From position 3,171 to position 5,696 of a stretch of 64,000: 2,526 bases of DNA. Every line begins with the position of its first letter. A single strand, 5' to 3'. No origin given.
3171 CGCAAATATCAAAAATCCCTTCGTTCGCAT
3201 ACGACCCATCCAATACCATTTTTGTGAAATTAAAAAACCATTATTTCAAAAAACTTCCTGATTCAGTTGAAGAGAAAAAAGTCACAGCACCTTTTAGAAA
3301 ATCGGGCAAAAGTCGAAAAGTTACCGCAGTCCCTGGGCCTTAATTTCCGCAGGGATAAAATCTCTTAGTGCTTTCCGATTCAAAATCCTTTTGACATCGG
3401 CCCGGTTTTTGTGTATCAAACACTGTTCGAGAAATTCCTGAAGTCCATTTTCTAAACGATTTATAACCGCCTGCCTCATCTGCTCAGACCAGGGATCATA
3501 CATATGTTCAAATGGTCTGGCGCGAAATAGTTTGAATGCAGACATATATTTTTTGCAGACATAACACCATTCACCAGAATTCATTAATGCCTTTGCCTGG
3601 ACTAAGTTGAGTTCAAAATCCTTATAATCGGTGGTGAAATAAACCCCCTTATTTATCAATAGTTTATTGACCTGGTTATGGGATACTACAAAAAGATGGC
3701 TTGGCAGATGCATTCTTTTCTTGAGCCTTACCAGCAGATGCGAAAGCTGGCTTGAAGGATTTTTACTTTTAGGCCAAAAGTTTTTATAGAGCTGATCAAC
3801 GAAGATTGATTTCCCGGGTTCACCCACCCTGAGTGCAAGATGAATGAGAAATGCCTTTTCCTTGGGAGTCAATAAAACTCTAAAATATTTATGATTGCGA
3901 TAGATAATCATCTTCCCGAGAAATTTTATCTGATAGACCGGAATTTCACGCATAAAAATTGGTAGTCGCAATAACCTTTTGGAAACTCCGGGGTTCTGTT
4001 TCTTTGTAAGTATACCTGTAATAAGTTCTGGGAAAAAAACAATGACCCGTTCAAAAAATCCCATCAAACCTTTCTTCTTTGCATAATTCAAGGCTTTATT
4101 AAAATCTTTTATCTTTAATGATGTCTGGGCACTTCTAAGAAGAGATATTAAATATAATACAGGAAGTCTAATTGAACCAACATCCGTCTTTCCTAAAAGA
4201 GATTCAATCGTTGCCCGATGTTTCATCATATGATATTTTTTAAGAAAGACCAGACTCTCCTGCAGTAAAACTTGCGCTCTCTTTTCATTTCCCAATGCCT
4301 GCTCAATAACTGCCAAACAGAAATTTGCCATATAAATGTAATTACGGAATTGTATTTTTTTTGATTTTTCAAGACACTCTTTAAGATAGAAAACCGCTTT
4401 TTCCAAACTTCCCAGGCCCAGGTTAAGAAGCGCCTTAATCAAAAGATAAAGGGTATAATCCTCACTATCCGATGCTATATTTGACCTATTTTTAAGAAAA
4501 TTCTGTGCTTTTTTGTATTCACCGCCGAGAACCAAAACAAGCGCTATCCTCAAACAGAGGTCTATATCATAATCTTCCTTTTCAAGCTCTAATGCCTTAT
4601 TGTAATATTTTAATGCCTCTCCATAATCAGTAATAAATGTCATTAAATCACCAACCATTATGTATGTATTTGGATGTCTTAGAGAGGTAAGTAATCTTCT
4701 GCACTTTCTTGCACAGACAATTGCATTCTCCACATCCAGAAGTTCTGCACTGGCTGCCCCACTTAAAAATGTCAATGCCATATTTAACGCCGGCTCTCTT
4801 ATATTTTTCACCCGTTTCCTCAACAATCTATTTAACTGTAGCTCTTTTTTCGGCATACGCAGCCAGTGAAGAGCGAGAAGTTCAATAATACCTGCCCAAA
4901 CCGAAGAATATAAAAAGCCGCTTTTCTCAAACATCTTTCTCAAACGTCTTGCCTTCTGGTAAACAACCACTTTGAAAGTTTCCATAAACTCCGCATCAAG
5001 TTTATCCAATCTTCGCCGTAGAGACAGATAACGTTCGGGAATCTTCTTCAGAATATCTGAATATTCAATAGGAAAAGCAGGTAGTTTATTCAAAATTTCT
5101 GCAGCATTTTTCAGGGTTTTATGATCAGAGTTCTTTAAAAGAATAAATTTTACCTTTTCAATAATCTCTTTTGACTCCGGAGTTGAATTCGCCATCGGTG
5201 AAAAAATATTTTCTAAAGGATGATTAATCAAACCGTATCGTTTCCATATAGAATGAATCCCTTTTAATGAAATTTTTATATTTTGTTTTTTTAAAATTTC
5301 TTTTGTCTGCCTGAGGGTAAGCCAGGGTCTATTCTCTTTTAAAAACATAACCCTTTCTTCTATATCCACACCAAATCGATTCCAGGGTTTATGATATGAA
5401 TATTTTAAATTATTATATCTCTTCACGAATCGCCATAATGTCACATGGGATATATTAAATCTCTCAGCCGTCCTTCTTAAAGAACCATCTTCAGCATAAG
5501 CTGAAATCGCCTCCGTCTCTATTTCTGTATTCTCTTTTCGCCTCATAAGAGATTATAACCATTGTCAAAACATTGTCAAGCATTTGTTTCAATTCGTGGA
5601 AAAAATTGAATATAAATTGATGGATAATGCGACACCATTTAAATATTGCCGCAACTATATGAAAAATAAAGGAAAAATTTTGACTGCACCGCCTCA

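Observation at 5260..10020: Tandem partial duplication carrying two T9SS-secreted metallophosphatases, their control region and a relic of the regulator gene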

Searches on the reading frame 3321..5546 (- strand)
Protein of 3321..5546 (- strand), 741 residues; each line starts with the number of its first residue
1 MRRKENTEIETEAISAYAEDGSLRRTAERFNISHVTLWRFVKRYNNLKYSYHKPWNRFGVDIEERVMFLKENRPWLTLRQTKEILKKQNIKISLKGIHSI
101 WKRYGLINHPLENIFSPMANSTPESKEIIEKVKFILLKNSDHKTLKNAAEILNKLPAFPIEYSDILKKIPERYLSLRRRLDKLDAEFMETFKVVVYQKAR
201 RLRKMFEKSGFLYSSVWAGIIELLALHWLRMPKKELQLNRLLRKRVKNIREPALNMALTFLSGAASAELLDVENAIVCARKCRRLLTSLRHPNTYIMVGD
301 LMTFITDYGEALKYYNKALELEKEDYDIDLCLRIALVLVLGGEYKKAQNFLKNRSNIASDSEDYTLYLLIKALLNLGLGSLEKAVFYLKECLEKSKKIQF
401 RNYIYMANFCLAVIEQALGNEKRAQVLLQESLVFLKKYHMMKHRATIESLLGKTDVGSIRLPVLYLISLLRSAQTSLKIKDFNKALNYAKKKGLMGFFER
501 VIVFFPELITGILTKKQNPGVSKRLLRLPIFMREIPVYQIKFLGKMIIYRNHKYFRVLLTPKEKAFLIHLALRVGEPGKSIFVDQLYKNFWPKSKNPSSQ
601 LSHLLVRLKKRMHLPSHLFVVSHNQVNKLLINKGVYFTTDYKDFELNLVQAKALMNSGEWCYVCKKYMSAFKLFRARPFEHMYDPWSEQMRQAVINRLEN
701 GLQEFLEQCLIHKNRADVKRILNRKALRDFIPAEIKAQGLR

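Call 5: search_protein_families(library=pfam, proteins=[window:3321-5546:-], max_evalue=0.01)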
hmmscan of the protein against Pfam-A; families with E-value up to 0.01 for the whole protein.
window:3321-5546:- (741 aa): 9 families
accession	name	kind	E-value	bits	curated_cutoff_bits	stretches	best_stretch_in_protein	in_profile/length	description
PF13424.12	TPR_12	-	9.1e-07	29.4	30.1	0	270-321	17-74/77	Tetratricopeptide repeat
PF13181.12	TPR_8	-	7.2e-05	23.1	25.7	0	294-324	3-33/34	Tetratricopeptide repeat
PF07719.23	TPR_2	-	0.00015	22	27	0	307-324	16-33/34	Tetratricopeptide repeat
PF05225.22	HTH_psq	-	0.00018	21.6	20.4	1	11-46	6-42/45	helix-turn-helix, Psq domain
PF14559.12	TPR_19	-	0.00019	22.1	25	1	307-364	6-61/68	Tetratricopeptide repeat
PF13384.12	HTH_23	-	0.00028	21.1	24.6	1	13-46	10-43/50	Homeodomain-like domain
PF12895.13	ANAPC3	-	0.00038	21.1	27.2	1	307-391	4-82/82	Anaphase-promoting complex, cyclosome, subunit 3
PF25064.1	ARM_TT21_5th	-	0.0014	19.4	27.8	0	295-411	4-117/117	TT21 fifth ARM repeats domain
PF13428.12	TPR_14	-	0.0019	19.1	23.5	0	307-330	16-39/44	Tetratricopeptide repeat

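Call 20: find_homologous_proteins(query=window:3321-5546:-, max_evalue=0.00001)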
Query window:3321-5546:- (741 aa): 15 proteins with E <= 0.00001 among 8000 candidates.
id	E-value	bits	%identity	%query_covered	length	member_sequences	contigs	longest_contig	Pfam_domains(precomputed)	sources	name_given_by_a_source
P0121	0.0e+0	1652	100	100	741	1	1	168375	PF13424.13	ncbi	-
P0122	3.9e-289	979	63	92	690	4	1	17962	PF13424.13,PF13428.13,PF07719.24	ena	-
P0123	1.5e-225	769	62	75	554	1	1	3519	PF13424.13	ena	-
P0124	1.4e-208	713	46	98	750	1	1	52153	PF13384.13,PF13518.13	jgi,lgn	-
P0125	2.9e-162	560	41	98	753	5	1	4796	PF17874.8,PF01527.27,PF13518.13,PF13424.13,PF13428.13,PF07719.24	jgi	jgi:transposase/tetratricopeptide (TPR) repeat protein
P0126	2.3e-140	487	38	98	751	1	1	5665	PF13384.13,PF01527.27,PF13424.13,PF13565.13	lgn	-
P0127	2.9e-140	487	38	96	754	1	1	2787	PF01527.27,PF13518.13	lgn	-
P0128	1.1e-132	462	37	97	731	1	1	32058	PF13384.13,PF13518.13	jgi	jgi:transposase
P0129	6.1e-131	456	38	96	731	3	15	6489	PF13384.13,PF13518.13,PF01710.23,PF13565.13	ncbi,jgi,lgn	-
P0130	2.7e-123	431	36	97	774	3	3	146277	PF01527.27,PF13518.13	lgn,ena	-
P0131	3.1e-120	421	36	96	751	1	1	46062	PF13384.13,PF13518.13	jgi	-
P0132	2.5e-116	408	34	96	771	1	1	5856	PF13384.13,PF01527.27,PF13518.13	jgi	jgi:transposase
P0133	2.5e-114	401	37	98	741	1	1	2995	PF13384.13,PF01527.27,PF13518.13,PF13565.13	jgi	jgi:transposase-like protein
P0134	4.9e-109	384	35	97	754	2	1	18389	PF13384.13,PF13551.13,PF13518.13,PF13424.13,PF13565.13,PF07719.24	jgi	-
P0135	1.3e-89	320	31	96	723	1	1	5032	PF13384.13,PF01527.27,PF13518.13,PF07719.24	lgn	-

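Call 22: find_encoding_contigs(protein=P0122, flank=10000, max_places=3)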
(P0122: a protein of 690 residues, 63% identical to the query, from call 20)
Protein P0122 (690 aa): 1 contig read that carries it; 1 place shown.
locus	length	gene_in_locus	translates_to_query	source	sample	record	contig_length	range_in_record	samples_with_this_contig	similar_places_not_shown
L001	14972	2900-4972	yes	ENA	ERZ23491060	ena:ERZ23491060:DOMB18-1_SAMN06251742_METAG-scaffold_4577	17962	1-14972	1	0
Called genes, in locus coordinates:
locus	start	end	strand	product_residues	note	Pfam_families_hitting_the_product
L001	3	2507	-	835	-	?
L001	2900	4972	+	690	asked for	PF07719:TPR_2 (faint), PF13424:TPR_12 (faint), PF13428:TPR_14 (faint)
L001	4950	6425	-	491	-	PF02511:Thy1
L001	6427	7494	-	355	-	PF01300:Sua5_yciO_yrdC, PF01451:LMWPc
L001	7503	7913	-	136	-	PF00731:AIRC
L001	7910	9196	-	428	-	PF02844:GARS_N, PF01071:GARS_A, PF02655:ATP-grasp_3 (weak), PF02786:CPSase_L_D2, PF08442:ATP-grasp_2 (weak), PF02222:ATP-grasp, PF07478:Dala_Dala_lig_C, PF02843:GARS_C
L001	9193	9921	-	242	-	PF01884:PcrB, PF00977:His_biosynth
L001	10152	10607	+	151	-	PF00027:cNMP_binding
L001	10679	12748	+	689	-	PF13620:CarboxypepD_reg (weak), PF23194:NOMO_5th (faint), PF08308:PEGA (faint), PF13620:CarboxypepD_reg (weak), PF13715:CarbopepD_reg_2 (weak), PF13620:CarboxypepD_reg, PF00691:OmpA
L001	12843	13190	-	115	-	PF04191:PEMT (weak)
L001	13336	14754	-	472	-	PF13231:PMT_2 (weak)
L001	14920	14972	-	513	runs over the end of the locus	PF13229:Beta_helix (weak)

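Call 23: find_encoding_contigs(protein=P0124, flank=10000, max_places=3)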
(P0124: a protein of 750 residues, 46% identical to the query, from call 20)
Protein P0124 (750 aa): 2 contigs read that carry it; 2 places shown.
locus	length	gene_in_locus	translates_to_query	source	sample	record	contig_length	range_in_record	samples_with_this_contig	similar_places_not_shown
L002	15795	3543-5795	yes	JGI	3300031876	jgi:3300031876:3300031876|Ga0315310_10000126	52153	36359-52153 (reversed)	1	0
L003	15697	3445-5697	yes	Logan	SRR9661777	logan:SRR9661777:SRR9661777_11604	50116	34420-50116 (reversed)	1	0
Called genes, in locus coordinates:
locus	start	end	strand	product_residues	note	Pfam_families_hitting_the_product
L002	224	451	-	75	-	-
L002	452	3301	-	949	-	PF00082:Peptidase_S8, PF18962:Por_Secre_tail (weak)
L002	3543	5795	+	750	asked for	PF13384:HTH_23 (weak), PF13518:HTH_28 (weak)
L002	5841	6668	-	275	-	-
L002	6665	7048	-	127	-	PF13620:CarboxypepD_reg, PF13715:CarbopepD_reg_2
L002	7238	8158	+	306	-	PF01551:Peptidase_M23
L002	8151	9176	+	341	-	PF09587:PGA_cap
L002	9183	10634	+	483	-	PF13360:PQQ_2 (weak), PF13570:Beta-prop_ACSF4 (faint)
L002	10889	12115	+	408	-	PF00764:Arginosuc_synth, PF20979:Arginosuc_syn_C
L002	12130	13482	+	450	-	PF00202:Aminotran_3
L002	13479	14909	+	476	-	PF00206:Lyase_1, PF14698:ASL_C2 (weak)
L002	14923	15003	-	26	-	-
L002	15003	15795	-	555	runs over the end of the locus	PF13860:FlgD_ig (weak), PF18962:Por_Secre_tail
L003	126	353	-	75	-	-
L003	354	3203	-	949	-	PF00082:Peptidase_S8, PF18962:Por_Secre_tail (weak)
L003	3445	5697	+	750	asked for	PF13384:HTH_23 (weak), PF13518:HTH_28 (weak)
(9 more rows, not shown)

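Call 24: search_protein_families(library=pfam, proteins=[L001:3-2507:-, L002:452-3301:-], max_evalue=0.01)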
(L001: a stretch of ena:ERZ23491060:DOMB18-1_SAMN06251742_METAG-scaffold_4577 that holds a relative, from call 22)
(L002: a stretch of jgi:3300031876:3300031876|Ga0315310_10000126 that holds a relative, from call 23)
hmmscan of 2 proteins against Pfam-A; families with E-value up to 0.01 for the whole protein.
L001:3-2507:- (835 aa): 3 families
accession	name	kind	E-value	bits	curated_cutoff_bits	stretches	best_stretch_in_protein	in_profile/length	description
PF00082.27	Peptidase_S8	-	1.8e-49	169.1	21.8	1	160-442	1-288/288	Subtilase family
PF22184.2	CBM_56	-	0.0019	18.8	27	1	778-822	20-63/75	Carbohydrate binding module family 56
PF18237.6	Tk-SP_N-pro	-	0.0089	16.4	26.5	0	17-44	4-31/67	Tk-SP N-propeptide domain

L002:452-3301:- (949 aa): 3 families
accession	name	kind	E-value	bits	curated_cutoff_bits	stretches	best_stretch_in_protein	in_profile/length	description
PF00082.27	Peptidase_S8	-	3.4e-45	155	21.8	1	160-439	1-288/288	Subtilase family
PF18962.6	Por_Secre_tail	-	0.0001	23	27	1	867-946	3-74/75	Secretion system C-terminal sorting domain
PF13860.13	FlgD_ig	-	0.00011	22.5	27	1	884-934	22-73/79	FlgD Ig-like domain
